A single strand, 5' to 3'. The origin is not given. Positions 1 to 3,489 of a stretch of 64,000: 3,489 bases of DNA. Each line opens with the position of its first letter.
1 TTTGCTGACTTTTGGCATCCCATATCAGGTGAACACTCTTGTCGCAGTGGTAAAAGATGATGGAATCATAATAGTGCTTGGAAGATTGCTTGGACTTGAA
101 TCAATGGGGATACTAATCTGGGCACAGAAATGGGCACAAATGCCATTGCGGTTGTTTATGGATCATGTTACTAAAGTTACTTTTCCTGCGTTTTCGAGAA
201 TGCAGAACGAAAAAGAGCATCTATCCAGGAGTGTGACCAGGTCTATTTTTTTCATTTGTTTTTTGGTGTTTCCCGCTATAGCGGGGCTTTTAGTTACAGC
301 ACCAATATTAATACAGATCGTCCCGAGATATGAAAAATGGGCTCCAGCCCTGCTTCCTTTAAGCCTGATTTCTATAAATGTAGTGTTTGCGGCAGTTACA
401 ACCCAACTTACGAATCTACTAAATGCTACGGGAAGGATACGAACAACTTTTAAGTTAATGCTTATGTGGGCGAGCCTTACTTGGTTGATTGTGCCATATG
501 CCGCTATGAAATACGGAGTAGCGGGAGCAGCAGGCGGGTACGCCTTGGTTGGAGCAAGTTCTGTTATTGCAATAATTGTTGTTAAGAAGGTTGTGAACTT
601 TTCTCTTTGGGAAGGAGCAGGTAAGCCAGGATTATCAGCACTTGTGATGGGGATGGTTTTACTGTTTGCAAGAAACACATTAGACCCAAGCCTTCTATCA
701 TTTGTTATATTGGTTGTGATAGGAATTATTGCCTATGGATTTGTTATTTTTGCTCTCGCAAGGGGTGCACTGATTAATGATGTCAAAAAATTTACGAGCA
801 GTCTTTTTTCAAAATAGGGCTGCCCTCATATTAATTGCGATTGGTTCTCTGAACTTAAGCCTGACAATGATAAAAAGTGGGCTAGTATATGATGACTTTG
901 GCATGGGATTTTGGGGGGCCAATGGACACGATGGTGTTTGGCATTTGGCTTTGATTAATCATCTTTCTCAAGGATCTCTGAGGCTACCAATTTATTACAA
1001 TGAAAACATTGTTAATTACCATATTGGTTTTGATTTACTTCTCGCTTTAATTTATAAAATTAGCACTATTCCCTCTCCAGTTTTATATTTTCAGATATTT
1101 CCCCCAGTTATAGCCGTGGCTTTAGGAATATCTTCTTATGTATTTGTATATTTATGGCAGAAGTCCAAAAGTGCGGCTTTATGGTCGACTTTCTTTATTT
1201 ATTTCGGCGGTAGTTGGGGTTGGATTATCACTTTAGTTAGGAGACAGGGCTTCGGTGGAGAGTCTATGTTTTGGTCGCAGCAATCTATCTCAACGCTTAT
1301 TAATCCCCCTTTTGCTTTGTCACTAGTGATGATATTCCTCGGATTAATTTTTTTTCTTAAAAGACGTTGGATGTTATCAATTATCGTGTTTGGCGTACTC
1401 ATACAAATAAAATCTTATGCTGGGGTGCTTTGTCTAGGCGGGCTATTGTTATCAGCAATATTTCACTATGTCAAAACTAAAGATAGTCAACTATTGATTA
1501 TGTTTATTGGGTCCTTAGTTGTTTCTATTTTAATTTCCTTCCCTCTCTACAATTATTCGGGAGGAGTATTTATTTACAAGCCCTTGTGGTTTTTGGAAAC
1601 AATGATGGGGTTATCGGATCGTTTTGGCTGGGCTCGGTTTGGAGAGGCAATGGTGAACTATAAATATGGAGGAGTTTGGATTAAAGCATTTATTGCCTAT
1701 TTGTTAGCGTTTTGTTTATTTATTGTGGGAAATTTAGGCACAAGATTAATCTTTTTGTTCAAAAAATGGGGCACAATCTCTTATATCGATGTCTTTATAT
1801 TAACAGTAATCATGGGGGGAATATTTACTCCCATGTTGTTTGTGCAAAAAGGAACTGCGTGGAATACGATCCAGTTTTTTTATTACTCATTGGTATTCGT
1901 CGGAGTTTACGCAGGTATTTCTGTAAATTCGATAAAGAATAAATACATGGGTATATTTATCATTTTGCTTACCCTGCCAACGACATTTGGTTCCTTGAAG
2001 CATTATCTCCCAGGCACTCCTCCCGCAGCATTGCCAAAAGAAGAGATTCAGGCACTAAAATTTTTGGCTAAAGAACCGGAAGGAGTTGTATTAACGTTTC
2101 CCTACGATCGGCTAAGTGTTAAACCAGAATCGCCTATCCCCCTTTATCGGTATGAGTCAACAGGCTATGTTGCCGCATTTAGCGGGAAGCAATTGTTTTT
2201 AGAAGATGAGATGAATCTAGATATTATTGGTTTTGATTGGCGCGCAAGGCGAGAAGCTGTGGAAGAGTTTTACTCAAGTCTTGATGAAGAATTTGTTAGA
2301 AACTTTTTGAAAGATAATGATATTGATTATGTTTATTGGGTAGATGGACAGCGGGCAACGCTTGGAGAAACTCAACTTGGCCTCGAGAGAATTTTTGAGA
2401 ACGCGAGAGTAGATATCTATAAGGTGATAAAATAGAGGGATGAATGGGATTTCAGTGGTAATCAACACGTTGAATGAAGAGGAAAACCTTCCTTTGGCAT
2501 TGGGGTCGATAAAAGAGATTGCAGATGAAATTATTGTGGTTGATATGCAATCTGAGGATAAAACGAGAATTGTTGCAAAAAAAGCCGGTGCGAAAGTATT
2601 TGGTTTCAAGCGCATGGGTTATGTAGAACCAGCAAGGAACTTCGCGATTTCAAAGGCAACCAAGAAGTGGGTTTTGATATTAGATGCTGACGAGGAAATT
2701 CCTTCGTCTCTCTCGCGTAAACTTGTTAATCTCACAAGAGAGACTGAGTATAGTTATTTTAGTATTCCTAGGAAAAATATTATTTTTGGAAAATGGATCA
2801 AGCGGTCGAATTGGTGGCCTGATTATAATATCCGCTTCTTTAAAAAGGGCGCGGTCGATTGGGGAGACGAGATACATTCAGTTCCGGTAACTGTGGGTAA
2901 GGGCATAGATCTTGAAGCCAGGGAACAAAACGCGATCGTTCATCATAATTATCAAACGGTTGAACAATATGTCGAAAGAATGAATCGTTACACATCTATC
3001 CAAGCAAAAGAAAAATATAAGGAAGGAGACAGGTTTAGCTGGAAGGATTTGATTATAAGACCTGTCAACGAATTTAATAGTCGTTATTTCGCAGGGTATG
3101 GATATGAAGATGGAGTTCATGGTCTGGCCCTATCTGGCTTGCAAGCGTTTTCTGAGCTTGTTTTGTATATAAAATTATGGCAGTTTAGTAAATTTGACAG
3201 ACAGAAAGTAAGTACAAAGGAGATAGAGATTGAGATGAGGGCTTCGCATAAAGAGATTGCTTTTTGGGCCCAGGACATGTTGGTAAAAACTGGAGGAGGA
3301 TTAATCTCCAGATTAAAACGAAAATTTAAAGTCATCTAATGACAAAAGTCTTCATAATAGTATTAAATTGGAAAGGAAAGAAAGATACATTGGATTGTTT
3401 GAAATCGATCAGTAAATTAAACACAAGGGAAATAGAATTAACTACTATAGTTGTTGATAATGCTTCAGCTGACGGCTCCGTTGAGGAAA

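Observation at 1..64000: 64 kb glycosylation supercluster with at least 16 GT-C membrane transferases and at least 4 polyprenol-P-sugar synthases: a candidate ALG-like extracytoplasmic assembly line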

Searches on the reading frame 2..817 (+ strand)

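Call 4: search_protein_families(library=pfam, proteins=[window:2-817:+], max_evalue=0.001)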
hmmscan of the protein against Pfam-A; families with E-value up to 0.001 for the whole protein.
window:2-817:+ (271 aa): 2 families
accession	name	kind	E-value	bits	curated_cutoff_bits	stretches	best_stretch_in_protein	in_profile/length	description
PF13440.11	Polysacc_synt_3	-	3.5e-19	69.6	23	1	1-107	177-283/293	Polysaccharide biosynthesis protein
PF01943.22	Polysacc_synt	-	9.1e-06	25.7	28.2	1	1-68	207-274/274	Polysaccharide biosynthesis protein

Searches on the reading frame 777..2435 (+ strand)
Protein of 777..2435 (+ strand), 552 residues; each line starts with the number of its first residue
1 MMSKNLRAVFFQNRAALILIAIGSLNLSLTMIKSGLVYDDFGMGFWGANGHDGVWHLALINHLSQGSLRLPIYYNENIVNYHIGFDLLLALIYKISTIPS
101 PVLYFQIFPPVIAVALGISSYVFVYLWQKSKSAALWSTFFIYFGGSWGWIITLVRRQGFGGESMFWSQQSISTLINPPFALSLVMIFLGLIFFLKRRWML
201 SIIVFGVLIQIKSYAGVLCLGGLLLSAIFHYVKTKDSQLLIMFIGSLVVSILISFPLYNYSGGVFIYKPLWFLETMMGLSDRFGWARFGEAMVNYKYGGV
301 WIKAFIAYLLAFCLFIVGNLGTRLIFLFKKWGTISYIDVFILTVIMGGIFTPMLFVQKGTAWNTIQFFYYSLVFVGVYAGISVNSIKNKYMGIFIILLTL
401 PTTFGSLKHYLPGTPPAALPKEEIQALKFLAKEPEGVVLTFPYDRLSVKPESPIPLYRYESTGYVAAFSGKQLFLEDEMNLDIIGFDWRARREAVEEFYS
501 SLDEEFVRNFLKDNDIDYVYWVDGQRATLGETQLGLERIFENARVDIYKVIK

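Call 4: search_protein_families(library=pfam, proteins=[window:777-2435:+], max_evalue=0.001)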
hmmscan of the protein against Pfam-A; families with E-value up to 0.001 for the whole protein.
window:777-2435:+ (552 aa): 0 families

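Call 10: search_protein_families(library=pfam, proteins=[window:777-2435:+], max_evalue=5)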
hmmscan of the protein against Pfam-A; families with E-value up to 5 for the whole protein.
window:777-2435:+ (552 aa): 0 families

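Call 15: search_protein_families(library=ncbifam, proteins=[window:777-2435:+], max_evalue=0.1)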
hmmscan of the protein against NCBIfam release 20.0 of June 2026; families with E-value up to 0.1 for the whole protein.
window:777-2435:+ (552 aa): 0 families

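Call 31: find_encoding_contigs(protein=window:777-2435:+, flank=10000, max_places=1)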
Protein window:777-2435:+ (552 aa): no gene with exactly this product is on record in the collection.

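Call 85: find_homologous_proteins(query=window:777-2435:+, max_evalue=0.001)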
Query window:777-2435:+ (552 aa): 1437 proteins with E <= 0.001 among 8000 candidates; the best 120 are listed.
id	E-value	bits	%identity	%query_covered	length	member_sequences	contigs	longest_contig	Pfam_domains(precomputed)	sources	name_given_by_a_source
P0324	0.0e+0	1234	100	100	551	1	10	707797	-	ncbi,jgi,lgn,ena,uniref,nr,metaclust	ncbi:MAG: hypothetical protein UV74_C0013G0386 [Candidatus Woesebacteria bacterium GW2011_GWB1_43_14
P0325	5.3e-197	674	55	99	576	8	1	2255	-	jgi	-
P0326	6.4e-197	674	55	99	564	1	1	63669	-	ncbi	-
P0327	1.2e-196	673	55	98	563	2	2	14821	-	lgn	-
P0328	1.6e-196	673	56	97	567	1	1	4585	-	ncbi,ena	-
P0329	2.2e-196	672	56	96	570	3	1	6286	-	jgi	-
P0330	2.3e-196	672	53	100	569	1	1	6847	-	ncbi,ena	ncbi:MAG: hypothetical protein AAB875_03450 [Patescibacteria group bacterium]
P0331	6.0e-196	671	55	97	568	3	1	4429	-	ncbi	-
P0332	1.2e-195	670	54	100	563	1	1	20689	-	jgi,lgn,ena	-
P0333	1.4e-195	670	55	97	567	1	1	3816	-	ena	-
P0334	3.9e-195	668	56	98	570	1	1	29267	-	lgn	-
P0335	4.3e-195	668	55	97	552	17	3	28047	-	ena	-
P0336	4.7e-195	668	54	97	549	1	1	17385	-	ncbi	-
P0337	7.1e-195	667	56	97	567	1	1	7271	-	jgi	-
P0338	9.6e-194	664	55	94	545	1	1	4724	-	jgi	jgi:hypothetical protein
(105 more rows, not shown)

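Call 100: predict_structure(alignment_id=A8)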
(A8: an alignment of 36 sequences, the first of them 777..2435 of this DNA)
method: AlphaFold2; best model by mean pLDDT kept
length: 552 residues; sequences in the alignment: 36
mean_pLDDT: 86.8   pTM: 0.89
mean pLDDT of the five models: 86.8, 86.5, 83.9, 83.7, 82.4
residues with pLDDT >= 90: 312; 70-90: 184; 50-70: 44; < 50: 12
segments of 3 or more residues with pLDDT < 50: 164-168
pLDDT, mean of each block of 10 residues (from residue 1): 61 91 88 88 82 87 89 80 91 93 92 95 95 95 80 70 50 75 97 96 96 93 97 95 97 80 75 75 68 92 93 87 78 89 95 84 84 93 87 89 79 88 96 94 82 85 89 78 71 93 96 95 92 96 97 83
secondary structure, 60 per line:
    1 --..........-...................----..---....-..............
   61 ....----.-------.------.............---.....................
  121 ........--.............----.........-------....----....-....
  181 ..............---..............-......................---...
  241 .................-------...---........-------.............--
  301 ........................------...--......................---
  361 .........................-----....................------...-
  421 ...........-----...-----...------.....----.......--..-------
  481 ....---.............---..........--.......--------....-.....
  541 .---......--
elements in order: H3-12 H14-32 E42-45 H47-64 H84-96 H100-128 H131-143 H148-156 H164-167 H172-175 H177-194 H198-211 H213-234 H238-257 E265-267 H271-278 H286-298 H301-324 H336-354 E355-357 H361-385 H391-410 E417-419 H421-431 E437-439 H463-469 H481-484 H488-500 H504-513 E516-522 H531-534 E536-541 E545-550

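Call 104: find_encoding_contigs(protein=P0324, flank=10000, max_places=1)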
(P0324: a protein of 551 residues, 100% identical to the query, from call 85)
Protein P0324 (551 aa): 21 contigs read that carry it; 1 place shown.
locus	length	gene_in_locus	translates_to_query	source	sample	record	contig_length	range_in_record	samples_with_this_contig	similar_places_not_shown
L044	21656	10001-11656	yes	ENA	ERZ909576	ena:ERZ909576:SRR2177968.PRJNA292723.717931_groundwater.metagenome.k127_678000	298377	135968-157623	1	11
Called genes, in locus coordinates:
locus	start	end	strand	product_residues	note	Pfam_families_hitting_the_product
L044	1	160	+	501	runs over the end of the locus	PF13231:PMT_2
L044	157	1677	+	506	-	PF13231:PMT_2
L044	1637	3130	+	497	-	PF13231:PMT_2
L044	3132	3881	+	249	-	PF00535:Glycos_transf_2, PF10111:Glyco_tranf_2_2 (weak), PF13641:Glyco_tranf_2_3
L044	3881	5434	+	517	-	PF13231:PMT_2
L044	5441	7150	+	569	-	-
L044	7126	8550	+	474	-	-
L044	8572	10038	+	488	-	PF01943:Polysacc_synt, PF13440:Polysacc_synt_3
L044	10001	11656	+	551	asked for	-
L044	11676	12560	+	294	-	PF00535:Glycos_transf_2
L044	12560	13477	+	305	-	PF00535:Glycos_transf_2, PF13641:Glyco_tranf_2_3, PF13632:Glyco_trans_2_3 (weak)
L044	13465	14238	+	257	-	PF00535:Glycos_transf_2, PF10111:Glyco_tranf_2_2 (faint)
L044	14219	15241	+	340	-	PF13439:Glyco_transf_4 (faint), PF00534:Glycos_transf_1, PF13692:Glyco_trans_1_4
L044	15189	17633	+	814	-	PF09586:YfhO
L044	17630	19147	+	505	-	-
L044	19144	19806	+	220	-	PF13489:Methyltransf_23, PF01209:Ubie_methyltran (weak), PF01728:FtsJ (weak), PF13847:Methyltransf_31, PF13649:Methyltransf_25, PF08241:Methyltransf_11, PF08242:Methyltransf_12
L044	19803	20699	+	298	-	PF00535:Glycos_transf_2, PF10111:Glyco_tranf_2_2 (faint), PF13641:Glyco_tranf_2_3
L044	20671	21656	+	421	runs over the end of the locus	-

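Call 112: search_solved_structures(query=A8, max_evalue=10, show_alignments=3)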
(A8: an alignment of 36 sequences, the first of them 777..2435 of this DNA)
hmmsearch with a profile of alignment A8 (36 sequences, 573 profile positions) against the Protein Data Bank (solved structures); distinct sequences matched with E-value up to 10: 0.

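Call 122: search_protein_families(library=pfam, alignment_id=A8, max_evalue=0.1)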
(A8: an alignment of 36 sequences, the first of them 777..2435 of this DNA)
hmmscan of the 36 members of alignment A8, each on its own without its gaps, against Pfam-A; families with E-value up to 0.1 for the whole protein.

A. member 1, window:777-2435:+ (552 aa): 0 families

B. families by the number of members that match (of 36 scanned): 7 families
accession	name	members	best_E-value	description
PF13231.12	PMT_2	2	0.001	Dolichyl-phosphate-mannose-protein mannosyltransferase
PF13071.11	DUF3935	2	0.056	Protein of unknown function (DUF3935)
PF11123.14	DNA_Packaging_2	2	0.063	DNA packaging protein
PF15940.10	YjcB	1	0.00056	Family of unknown function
PF10190.14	Tmemb_170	1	0.0052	Putative transmembrane protein 170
PF04087.19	DUF389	1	0.051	Domain of unknown function (DUF389)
PF24283.1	DUF7471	1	0.097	Family of unknown function (DUF7471)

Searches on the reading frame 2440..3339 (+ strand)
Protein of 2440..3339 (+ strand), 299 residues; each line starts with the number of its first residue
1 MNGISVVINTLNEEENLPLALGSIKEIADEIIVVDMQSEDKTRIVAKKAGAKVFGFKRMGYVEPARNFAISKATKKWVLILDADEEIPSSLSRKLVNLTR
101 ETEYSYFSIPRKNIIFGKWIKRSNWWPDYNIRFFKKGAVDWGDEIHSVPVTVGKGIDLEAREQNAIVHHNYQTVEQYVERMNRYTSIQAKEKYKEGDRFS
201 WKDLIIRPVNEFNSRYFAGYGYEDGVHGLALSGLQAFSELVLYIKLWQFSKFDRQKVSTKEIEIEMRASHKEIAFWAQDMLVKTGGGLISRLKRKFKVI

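Call 4: search_protein_families(library=pfam, proteins=[window:2440-3339:+], max_evalue=0.001)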
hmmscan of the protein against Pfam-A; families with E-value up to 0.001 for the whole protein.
window:2440-3339:+ (299 aa): 1 family
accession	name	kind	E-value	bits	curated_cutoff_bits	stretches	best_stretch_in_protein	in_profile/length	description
PF00535.33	Glycos_transf_2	-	5.5e-19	69.2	23.3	1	5-137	1-141/168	Glycosyl transferase family 2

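Call 14: search_protein_families(library=ncbifam, proteins=[window:2440-3339:+], max_evalue=0.001)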
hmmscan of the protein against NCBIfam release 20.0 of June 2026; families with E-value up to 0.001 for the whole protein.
window:2440-3339:+ (299 aa): 10 families
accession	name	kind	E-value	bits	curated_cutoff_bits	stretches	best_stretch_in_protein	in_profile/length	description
TIGR04283.1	glyco_like_mftF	equivalog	6.5e-13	48.8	182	1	4-107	1-107/221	TIGR04283 family arsenosugar biosynthesis glycosyltransferase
NF010496.0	PRK13915.1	equivalog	4.3e-08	32.6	262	1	3-55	32-90/307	glucosyl-3-phosphoglycerate synthase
TIGR04182.1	glyco_TIGR04182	equivalog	1.9e-07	30.8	325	1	4-93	2-91/293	S-layer glycoprotein N-glycosyltransferase AglJ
TIGR04195.1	S_glycosyl_SunS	equivalog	5.8e-07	28.7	350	1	4-183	59-236/421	SunS family peptide S-glycosyltransferase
NF045692.1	OglycostaseCruG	equivalog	3.5e-06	26.2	600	1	3-114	42-167/386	2'-O-glycosyltransferase CruG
NF041391.1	DPhHxTase_Halo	equivalog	2.6e-05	23.3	375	1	10-89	3-83/213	dolichyl-phosphate hexose transferase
NF007482.0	PRK10073.1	equivalog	9.6e-05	21.5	423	1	3-102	7-113/334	glycosyltransferase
NF038302.1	EPS_HpsE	equivalog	0.0004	19.5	300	1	4-85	3-97/307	hormogonium polysaccharide biosynthesis glycosyltransferase HpsE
NF041875.1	EPS_EpsD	equivalog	0.00071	19.1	370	0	4-91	1-96/325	exopolysaccharide biosynthesis glycosyltransferase EpsD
NF047683.1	TeichurnBiosyTuaG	equivalog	0.00079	19.1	400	0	4-106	8-118/252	teichuronic acid biosynthesis protein TuaG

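Call 33: find_encoding_contigs(protein=window:2440-3339:+, flank=10000, max_places=1)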
Protein window:2440-3339:+ (299 aa): no gene with exactly this product is on record in the collection.
